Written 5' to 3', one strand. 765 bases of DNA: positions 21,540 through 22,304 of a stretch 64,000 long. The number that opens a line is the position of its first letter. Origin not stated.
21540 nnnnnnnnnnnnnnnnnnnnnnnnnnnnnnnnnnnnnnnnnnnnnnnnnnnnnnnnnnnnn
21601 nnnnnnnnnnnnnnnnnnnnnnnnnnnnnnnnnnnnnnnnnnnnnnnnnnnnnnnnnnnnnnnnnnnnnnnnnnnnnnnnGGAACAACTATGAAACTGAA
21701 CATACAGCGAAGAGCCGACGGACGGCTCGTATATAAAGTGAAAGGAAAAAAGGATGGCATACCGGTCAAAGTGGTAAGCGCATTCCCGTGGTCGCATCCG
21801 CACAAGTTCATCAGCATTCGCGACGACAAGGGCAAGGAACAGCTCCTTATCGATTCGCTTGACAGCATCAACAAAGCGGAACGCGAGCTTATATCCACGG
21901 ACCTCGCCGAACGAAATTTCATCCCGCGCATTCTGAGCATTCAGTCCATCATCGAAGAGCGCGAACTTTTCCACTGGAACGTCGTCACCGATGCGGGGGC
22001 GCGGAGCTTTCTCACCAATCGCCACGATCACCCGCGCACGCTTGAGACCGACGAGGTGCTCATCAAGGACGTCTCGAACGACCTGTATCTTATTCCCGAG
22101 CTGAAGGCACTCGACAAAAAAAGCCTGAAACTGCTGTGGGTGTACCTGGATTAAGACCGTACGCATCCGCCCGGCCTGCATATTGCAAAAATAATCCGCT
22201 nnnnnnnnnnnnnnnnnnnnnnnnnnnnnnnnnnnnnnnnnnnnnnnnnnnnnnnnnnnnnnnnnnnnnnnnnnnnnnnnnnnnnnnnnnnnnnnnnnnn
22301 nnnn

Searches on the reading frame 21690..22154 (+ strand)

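Call 49: search_protein_families(library=pfam, proteins=[window:21690-22154:+], max_evalue=0.001)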
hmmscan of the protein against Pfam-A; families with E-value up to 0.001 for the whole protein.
window:21690-22154:+ (154 aa): 1 family
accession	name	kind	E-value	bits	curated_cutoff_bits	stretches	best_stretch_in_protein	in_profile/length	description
PF08909.16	DUF1854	-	2.8e-37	127.9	26.8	1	26-150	4-128/130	Domain of unknown function (DUF1854)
